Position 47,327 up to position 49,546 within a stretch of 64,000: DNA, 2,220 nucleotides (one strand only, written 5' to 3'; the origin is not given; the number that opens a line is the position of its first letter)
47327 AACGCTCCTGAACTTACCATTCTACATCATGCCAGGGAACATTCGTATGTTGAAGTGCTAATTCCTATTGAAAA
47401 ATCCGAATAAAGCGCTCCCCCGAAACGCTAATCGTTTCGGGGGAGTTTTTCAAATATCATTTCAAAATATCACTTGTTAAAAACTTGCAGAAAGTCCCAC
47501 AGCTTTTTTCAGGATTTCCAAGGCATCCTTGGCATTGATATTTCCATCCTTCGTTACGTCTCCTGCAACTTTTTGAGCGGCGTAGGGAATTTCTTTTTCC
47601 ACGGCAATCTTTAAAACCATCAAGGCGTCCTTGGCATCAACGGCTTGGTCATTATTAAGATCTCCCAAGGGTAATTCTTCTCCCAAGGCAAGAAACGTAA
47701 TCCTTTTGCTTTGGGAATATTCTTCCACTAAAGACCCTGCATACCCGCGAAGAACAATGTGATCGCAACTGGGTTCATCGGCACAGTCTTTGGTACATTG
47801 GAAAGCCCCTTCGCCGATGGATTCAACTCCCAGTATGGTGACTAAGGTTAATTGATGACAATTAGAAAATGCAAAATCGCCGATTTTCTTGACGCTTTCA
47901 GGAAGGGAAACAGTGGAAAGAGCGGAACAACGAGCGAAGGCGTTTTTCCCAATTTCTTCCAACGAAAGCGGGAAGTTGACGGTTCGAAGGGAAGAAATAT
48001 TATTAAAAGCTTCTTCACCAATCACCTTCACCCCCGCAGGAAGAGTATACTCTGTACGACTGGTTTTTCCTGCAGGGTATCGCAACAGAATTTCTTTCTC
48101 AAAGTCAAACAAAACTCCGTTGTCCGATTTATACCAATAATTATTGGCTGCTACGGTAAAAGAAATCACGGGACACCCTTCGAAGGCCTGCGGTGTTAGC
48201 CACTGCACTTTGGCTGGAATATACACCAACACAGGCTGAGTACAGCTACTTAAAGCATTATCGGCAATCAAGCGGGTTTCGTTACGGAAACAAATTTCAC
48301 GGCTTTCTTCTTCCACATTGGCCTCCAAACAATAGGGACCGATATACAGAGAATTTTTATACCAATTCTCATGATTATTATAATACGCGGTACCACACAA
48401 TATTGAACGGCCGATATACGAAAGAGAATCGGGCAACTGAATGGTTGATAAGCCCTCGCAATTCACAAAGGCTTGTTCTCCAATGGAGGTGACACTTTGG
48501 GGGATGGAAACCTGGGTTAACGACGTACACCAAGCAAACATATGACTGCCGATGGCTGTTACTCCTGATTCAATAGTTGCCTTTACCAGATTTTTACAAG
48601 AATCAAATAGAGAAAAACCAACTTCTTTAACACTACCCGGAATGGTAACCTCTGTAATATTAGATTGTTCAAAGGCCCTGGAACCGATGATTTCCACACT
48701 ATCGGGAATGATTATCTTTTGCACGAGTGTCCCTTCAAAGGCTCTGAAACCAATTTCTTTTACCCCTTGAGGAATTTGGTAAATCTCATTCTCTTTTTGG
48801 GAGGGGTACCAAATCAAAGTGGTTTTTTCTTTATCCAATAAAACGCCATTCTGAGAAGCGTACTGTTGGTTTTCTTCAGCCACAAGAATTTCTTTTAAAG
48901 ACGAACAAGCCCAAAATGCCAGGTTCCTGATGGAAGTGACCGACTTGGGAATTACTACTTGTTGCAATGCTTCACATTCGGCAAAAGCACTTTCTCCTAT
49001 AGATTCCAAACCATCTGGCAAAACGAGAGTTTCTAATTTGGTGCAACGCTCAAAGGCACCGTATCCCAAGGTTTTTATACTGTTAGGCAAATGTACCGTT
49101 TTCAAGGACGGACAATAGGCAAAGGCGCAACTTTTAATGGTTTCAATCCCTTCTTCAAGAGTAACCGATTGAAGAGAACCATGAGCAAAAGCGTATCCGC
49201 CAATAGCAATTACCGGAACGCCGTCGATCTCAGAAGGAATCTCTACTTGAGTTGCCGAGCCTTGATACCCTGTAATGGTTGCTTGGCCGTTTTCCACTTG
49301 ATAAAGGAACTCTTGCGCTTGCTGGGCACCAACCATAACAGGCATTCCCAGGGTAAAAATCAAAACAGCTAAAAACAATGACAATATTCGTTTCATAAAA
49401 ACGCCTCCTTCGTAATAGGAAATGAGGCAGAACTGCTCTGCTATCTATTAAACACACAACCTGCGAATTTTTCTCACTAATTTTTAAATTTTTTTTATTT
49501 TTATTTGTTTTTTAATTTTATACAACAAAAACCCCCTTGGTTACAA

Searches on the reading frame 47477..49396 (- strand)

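Call 64: search_protein_families(library=pfam, proteins=[window:47477-49396:-], max_evalue=0.00001)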
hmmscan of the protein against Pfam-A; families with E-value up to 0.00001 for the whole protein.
window:47477-49396:- (639 aa): 3 families
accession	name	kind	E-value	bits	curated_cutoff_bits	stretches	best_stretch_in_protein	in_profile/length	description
PF13306.12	LRR_5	-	6.6e-94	310.9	27.7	4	65-175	3-111/127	BspA type Leucine rich repeat region (6 copies)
PF00404.24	Dockerin_1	-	1.9e-09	38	22.9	1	577-628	1-52/57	Dockerin type I domain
PF13855.12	LRR_8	-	1.7e-07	31.3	27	0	84-126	13-56/61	Leucine rich repeat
